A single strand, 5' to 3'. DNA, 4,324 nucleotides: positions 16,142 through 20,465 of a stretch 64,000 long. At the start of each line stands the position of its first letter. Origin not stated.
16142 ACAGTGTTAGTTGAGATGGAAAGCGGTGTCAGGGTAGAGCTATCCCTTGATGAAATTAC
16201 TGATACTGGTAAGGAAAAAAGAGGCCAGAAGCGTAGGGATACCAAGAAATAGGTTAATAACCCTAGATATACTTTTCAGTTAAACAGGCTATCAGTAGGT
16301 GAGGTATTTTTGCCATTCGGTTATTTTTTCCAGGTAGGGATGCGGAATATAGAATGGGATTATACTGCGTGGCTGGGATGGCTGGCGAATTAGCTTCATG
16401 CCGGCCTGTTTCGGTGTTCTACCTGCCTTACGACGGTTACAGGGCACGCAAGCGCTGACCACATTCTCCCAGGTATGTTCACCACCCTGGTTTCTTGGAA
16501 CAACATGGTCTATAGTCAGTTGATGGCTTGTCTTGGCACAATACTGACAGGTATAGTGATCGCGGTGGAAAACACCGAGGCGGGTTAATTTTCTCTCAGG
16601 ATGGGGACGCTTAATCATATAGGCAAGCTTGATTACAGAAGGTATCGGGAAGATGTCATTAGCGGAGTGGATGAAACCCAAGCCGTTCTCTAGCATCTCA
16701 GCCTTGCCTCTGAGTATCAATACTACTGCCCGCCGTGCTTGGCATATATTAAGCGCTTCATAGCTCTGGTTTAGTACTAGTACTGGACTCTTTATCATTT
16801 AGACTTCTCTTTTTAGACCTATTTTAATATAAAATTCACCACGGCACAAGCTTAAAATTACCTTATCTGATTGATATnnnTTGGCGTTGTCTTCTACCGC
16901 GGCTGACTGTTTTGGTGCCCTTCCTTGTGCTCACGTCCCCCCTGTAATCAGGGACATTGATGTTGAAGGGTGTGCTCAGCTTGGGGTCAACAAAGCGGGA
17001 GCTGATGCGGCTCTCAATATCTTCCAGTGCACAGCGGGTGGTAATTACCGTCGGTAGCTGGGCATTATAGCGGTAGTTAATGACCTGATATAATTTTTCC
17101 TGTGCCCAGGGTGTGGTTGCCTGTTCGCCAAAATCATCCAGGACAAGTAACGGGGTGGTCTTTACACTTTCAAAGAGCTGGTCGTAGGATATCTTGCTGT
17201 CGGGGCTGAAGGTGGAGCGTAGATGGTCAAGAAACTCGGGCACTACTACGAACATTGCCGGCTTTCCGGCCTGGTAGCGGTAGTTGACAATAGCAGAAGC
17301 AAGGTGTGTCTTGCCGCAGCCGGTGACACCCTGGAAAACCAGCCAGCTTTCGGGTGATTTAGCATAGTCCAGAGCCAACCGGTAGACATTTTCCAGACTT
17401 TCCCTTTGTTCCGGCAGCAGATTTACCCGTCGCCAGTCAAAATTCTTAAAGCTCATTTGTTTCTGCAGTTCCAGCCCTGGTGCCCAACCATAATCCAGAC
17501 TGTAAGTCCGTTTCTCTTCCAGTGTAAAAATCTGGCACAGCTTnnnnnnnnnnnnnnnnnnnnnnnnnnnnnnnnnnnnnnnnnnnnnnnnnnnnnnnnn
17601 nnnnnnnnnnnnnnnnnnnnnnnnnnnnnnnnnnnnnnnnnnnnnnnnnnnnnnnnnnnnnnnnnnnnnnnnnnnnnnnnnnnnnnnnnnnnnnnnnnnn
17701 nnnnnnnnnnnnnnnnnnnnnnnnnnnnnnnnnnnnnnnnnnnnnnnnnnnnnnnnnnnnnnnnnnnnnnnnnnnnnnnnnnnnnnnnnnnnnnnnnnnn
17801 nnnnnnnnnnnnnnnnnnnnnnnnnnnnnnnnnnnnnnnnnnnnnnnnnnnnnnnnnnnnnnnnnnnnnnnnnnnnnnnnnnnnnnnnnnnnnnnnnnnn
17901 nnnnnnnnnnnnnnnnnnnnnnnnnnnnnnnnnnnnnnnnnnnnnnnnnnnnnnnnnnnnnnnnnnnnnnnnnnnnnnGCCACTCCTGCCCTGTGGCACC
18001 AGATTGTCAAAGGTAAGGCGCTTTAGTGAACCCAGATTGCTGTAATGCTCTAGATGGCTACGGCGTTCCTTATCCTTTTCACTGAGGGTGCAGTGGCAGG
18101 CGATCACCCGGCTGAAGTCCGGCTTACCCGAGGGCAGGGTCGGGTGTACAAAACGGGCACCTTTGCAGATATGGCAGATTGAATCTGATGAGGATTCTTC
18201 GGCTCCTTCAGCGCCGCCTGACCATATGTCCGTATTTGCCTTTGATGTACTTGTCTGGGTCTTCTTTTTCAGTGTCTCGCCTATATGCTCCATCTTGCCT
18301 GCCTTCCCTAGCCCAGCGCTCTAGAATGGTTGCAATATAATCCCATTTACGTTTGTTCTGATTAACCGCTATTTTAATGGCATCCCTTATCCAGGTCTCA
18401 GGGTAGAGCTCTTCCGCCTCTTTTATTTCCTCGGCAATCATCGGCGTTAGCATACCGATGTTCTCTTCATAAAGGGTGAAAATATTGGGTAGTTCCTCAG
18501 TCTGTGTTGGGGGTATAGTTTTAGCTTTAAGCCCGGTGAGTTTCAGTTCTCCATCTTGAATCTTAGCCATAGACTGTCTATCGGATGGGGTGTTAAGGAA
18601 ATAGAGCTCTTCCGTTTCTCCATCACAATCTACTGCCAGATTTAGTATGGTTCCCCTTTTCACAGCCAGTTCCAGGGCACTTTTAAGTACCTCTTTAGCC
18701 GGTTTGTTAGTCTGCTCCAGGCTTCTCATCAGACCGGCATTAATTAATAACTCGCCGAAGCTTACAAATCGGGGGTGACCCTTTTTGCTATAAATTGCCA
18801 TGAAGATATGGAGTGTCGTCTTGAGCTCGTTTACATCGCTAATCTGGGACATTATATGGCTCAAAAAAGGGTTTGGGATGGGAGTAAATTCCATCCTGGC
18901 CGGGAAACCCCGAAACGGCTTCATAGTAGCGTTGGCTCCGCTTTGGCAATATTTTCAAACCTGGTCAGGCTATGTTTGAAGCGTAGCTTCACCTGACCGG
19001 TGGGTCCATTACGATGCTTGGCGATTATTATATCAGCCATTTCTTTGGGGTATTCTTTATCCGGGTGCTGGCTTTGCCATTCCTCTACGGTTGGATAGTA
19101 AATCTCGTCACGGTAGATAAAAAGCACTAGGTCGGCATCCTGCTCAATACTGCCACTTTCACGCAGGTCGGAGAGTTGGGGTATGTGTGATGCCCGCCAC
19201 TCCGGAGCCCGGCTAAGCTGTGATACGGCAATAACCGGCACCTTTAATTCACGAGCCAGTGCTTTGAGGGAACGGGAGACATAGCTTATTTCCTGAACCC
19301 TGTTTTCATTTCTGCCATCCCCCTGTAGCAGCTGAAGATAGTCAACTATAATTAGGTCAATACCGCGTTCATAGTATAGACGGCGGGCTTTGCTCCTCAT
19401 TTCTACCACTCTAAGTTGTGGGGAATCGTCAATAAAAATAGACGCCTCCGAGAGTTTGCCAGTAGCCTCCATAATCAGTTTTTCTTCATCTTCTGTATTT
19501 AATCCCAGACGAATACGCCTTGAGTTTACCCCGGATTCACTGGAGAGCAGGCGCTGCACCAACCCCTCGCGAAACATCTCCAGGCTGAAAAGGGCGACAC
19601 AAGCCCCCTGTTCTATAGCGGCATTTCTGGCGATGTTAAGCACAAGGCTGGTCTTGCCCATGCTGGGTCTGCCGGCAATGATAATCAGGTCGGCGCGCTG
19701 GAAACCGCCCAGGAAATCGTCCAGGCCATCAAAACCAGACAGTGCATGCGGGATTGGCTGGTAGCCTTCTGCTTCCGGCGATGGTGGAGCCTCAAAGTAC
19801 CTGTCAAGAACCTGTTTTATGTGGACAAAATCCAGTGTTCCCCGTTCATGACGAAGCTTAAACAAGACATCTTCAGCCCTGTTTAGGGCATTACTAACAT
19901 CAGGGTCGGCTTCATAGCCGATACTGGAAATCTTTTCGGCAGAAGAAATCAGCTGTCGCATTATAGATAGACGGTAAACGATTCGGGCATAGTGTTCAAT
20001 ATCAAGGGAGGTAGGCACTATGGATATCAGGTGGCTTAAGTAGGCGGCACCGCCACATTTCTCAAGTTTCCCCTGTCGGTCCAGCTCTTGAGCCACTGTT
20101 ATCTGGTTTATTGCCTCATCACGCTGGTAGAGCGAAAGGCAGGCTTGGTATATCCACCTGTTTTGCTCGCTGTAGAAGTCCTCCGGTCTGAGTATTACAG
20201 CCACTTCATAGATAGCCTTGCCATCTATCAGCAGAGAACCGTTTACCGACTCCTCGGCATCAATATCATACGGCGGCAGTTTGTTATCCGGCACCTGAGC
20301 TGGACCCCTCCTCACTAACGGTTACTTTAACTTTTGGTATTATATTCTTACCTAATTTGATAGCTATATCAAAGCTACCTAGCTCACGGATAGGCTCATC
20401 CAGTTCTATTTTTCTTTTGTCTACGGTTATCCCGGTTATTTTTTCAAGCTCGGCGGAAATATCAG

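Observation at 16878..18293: Helicase-loader-like protein with two complete DnaC/IstB AAA+ modules in tandem behind a zinc finger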

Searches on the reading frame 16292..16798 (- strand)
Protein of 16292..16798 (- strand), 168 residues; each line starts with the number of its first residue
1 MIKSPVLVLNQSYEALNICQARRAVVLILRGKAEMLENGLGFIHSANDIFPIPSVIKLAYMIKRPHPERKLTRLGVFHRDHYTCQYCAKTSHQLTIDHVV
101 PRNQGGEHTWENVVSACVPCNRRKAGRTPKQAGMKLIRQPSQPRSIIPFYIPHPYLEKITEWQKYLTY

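Call 3: search_protein_families(library=pfam, proteins=[window:16292-16798:-], max_evalue=0.01)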
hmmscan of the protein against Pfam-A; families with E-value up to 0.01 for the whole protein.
window:16292-16798:- (168 aa): 2 families
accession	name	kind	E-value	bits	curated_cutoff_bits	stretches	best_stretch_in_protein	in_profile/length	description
PF01844.29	HNH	-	3.3e-14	53.2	21.4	1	84-124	1-44/47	HNH endonuclease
PF14279.12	HNH_5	-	8.5e-14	51.7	27.5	1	84-136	1-55/56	HNH endonuclease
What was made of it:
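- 16292..16798 (-): Downstream HNH endonuclease gene; conserved neighbour, role unknown. PF01844 / PF14279 (call 3).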

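Call 4: search_protein_families(library=ncbifam, proteins=[window:16292-16798:-], max_evalue=0.01)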
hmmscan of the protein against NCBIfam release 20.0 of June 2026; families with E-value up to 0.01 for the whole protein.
window:16292-16798:- (168 aa): 4 families
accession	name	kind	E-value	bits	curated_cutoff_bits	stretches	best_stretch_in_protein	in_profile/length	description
NF040563.1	guided_IscB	equivalog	1.6e-17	63.6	175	1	72-131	183-242/314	RNA-guided endonuclease IscB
NF049971.1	CRISPR_Cas9d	exception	9.2e-10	37.8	375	1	76-130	540-599/986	type II CRISPR RNA-guided endonuclease Cas9d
NF058586.1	HNHNucHlpB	equivalog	1.8e-05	25.1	130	1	82-123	7-46/99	HNH nuclease-like protein HlpB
NF038221.1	IcmJ_DotN_IVB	equivalog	0.00029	20.4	100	1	72-121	33-81/205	type IVB secretion system protein IcmJDotN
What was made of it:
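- On DnaC/DnaI (dna[CI]) AAA+ replicative-helicase loaders: Two stretches in Pfam and NCBIfam (calls 3, 4).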

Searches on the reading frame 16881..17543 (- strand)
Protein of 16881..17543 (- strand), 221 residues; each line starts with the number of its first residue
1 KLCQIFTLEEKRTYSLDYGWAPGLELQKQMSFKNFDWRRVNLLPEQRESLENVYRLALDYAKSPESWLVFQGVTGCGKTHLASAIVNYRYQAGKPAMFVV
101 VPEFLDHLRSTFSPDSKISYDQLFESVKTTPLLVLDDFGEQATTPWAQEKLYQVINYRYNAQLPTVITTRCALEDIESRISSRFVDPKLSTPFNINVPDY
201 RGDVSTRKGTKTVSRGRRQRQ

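Call 47: search_protein_families(library=pfam, proteins=[window:16881-17543:-], max_evalue=10)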
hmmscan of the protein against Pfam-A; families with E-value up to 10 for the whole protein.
seq(221 aa): 18 families
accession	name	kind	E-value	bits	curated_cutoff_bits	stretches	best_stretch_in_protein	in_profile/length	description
PF01695.23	IstB_IS21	-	1.3e-13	51.5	24.1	1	26-178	58-201/238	IstB-like ATP binding protein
PF00308.24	Bac_DnaA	-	2.5e-06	28.2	23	1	67-184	36-155/162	Bacterial DnaA ATPAse domain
PF00004.35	AAA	-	0.00043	21.2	21.2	1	69-184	2-123/131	ATPase family associated with various cellular activities (AAA)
PF04851.21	ResIII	-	0.00082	19.8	22.5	1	41-100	3-60/164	Type III restriction enzyme, res subunit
PF24883.2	NPHP3_N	-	0.0011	19.7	24.8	1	63-111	20-67/164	Nephrocystin 3, N-terminal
PF01443.25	Viral_helicase1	-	0.0017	18.6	21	1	69-141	2-71/228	Viral superfamily 1 RNA helicase core domain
PF05729.18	NACHT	-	0.0046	17.3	26.7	1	68-93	3-28/167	NACHT domain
PF00158.32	Sigma54_activat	-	0.0074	16.4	20.2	1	46-99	4-56/168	Sigma-54 interaction domain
PF00931.28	NB-ARC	-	0.011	15.5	23.5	1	58-88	12-41/248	NB-ARC domain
PF25201.1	nSTAND6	-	0.013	16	27.7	1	66-172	19-110/148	Novel STAND NTPase 6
PF06309.17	Torsin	-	0.033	14.8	27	1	68-99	56-87/127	Torsin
PF00910.28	RNA_helicase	-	0.036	15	21.5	1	69-157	2-78/105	RNA helicase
PF09848.15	SLFN-g3_helicase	-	0.062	13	24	1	68-128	4-67/354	Schlafen group 3, DNA/RNA helicase domain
PF01637.24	ATPase_2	-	0.077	13.2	33.2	1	62-100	17-55/225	ATPase domain predominantly from Archaea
PF20720.3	nSTAND3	-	0.081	13.1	27.2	1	66-116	18-65/155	Novel STAND NTPase 3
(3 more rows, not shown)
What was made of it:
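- Checked: Module 2 alone passes the IstB_IS21 cut-off, 51.5 bits against 24.1 (call 47).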

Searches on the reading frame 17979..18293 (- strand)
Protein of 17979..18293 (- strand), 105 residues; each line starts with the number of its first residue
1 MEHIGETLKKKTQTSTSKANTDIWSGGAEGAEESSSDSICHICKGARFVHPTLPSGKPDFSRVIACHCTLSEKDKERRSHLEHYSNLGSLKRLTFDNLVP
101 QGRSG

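Call 47: search_protein_families(library=pfam, proteins=[window:17979-18293:-], max_evalue=10)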
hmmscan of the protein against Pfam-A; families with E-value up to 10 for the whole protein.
seq(105 aa): 0 families

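Call 48: search_solved_structures(query=window:17979-18293:-, max_evalue=10, show_alignments=2)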
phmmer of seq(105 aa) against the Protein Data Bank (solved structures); distinct sequences matched with E-value up to 10: 0.

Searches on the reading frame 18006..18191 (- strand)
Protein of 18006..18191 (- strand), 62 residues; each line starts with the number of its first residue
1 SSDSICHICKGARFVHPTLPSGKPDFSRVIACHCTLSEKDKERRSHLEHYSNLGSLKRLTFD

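Call 55: predict_structure(alignment_id=A3)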
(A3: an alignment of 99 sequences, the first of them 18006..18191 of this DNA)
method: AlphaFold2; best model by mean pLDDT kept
length: 62 residues; sequences in the alignment: 99
mean_pLDDT: 83.0   pTM: 0.54
mean pLDDT of the five models: 83.0, 80.4, 79.5, 78.9, 78.1
residues with pLDDT >= 90: 34; 70-90: 14; 50-70: 13; < 50: 1
segments of 3 or more residues with pLDDT < 50: none
pLDDT, mean of each block of 10 residues (from residue 1): 76 93 94 93 86 63 52
secondary structure, 60 per line:
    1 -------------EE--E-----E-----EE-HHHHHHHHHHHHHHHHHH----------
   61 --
elements in order: H33-50

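Call 57: fold_search(model_id=the predicted structure, library=pdb)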
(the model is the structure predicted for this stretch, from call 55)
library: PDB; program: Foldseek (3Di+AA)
matches with E <= 10: 24; with E <= 0.001: 0
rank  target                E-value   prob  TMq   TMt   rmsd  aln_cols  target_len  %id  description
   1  8a98_SY               5.2e+00  0.07  0.26  0.20  12.4        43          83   12  CRYO-EM STRUCTURE OF LEISHMANIA MAJOR 80S RIBOSOME : snoRNA MUTANT (released 2023-10-11)
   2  8ova_AR               5.5e+00  0.06  0.23  0.17  11.1        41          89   17  CRYO-EM STRUCTURE OF TRYPANOSOMA BRUCEI PROCYCLIC FORM 80S RIBOSOME : PARENTAL STRAIN (released 2023-11-29)
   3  6jzb                  6.8e+00  0.07  0.28  0.09   4.9        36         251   28  Structural characterization of DnaJ from Streptococcus pneumonia presents a new tetramer of Hsp40 family (released 2020-11-04)
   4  6zu5_SV0              7.3e+00  0.05  0.27  0.26  10.4        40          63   15  Structure of the Paranosema locustae ribosome in complex with Lso2 (released 2020-11-04)
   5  8qie_SY               7.3e+00  0.04  0.27  0.20  13.4        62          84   11  CRYO-EM STRUCTURE OF LEISHMANIA MAJOR 80S RIBOSOME : LM32Cs1C1 mutant snoRNA overexpression, class 4 (released 2025-01-01)
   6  7pzy_W                7.8e+00  0.06  0.26  0.20  12.2        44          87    7  Structure of the vacant Candida albicans 80S ribosome (released 2022-05-18)
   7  5zi8_A                7.8e+00  0.06  0.35  0.24   4.1        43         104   21  Crystal structure of the PadR-family transcriptional regulator Rv3488 of Mycobacterium tuberculosis H37Rv in complex w (released 2018-10-17)
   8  1ihr_B                7.8e+00  0.05  0.28  0.25   5.4        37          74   11  Crystal structure of the dimeric C-terminal domain of TonB (released 2001-08-01)
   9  4rgx_A                7.8e+00  0.03  0.30  0.17   7.5        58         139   17  Crystal Structure of Putative MarR Family Transcriptional Regulator HcaR from Acinetobacter sp. ADP complexed with 3,4 (released 2015-03-04)
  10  5zhc_A                8.4e+00  0.08  0.38  0.25   4.4        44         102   18  Crystal structure of the PadR-family transcriptional regulator Rv3488 of Mycobacterium tuberculosis H37Rv (released 2018-10-17)
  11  1tv7_B                8.4e+00  0.06  0.26  0.07   5.0        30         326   13  Structure of the S-adenosylmethionine dependent Enzyme MoaA (released 2004-08-31)
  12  3qmn_E                8.4e+00  0.04  0.25  0.15   6.0        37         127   16  Crystal Structure of 4'-Phosphopantetheinyl Transferase AcpS from Vibrio cholerae O1 biovar eltor (released 2011-03-02)
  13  7txj_A                8.4e+00  0.04  0.26  0.14   5.9        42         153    7  Cryo-EM of AFV6 (released 2022-06-01)
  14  2k49_MODEL_1_A        8.4e+00  0.04  0.17  0.10   2.0        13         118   31  Solution NMR structure of UPF0339 protein SO3888 from Shewanella oneidensis. Northeast Structural Genomics Con (released 2008-07-08)
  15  8ebv_A                8.4e+00  0.03  0.22  0.04   8.0        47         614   17  Initial DNA-lesion (AP) binding by XPC and TFIIH complex 1 (released 2023-04-19)
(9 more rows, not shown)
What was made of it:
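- Tried and rejected: Pfam at E up to 10, PDB phmmer at E up to 10, and Foldseek of a separate AF2 model all gave nothing significant (calls 47, 48, 57).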

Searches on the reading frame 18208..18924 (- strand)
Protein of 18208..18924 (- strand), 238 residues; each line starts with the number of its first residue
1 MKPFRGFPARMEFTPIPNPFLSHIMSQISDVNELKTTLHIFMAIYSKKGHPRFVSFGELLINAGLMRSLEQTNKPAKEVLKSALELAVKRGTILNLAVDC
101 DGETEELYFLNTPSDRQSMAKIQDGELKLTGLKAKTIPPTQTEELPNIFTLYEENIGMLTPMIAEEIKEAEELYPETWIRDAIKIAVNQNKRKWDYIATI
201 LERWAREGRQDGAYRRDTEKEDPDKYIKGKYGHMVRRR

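Call 3: search_protein_families(library=pfam, proteins=[window:18208-18924:-], max_evalue=0.01)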
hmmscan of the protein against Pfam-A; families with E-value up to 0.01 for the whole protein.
window:18208-18924:- (238 aa): 1 family
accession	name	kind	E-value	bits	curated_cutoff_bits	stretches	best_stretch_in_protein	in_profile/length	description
PF07261.16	DnaB_2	-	6.3e-10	39.1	22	1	149-208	1-63/74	Replication initiation and membrane attachment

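Call 4: search_protein_families(library=ncbifam, proteins=[window:18208-18924:-], max_evalue=0.01)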
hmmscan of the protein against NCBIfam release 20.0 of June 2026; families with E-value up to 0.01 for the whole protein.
window:18208-18924:- (238 aa): 1 family
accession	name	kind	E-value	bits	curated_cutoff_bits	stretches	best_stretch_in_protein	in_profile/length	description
TIGR01446.1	DnaD_dom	domain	6.4e-13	48.7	24.95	1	148-208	1-64/73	DnaD domain protein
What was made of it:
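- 18208..18924 (-): Upstream DnaD-domain gene; its last 86 nt overlap the loader start. PF07261, E 6e-10; TIGR01446, 48.7 bits (calls 3, 4).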

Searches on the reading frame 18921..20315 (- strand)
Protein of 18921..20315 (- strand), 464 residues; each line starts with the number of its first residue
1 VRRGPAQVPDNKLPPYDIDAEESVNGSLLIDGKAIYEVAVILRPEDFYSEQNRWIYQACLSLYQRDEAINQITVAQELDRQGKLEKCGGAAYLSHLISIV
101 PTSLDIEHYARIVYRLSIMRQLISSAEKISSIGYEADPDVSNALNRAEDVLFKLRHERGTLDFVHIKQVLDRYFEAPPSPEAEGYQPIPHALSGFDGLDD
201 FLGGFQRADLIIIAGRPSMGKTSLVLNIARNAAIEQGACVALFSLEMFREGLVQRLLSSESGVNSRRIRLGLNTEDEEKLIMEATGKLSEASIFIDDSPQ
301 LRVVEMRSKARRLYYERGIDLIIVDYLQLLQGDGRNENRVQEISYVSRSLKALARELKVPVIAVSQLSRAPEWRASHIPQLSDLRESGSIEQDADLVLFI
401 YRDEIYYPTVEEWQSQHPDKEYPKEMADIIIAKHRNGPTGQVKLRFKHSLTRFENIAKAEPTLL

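Call 3: search_protein_families(library=pfam, proteins=[window:18921-20315:-], max_evalue=0.01)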
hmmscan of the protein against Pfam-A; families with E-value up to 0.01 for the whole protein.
window:18921-20315:- (464 aa): 5 families
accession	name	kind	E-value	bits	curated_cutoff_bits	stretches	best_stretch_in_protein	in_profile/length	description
PF03796.21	DnaB_C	-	1.7e-99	332.8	27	1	193-455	4-255/255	DnaB-like helicase C terminal domain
PF00772.26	DnaB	-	4.4e-31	107.4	23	1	14-114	2-102/103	DnaB-like helicase N terminal domain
PF13481.12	AAA_25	-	1.1e-11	45.1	27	1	204-368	28-191/195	AAA domain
PF06745.19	ATPase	-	3.7e-05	23.6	26.6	1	193-268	3-77/231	KaiC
PF13191.12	AAA_16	-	0.00056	20.9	32.6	1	208-272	24-100/167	AAA ATPase domain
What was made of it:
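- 18921..20315 (-): dnaB replicative helicase gene, the presumed client. DnaB_C, E 1.7e-99, and DnaB N-terminal domain (call 3).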
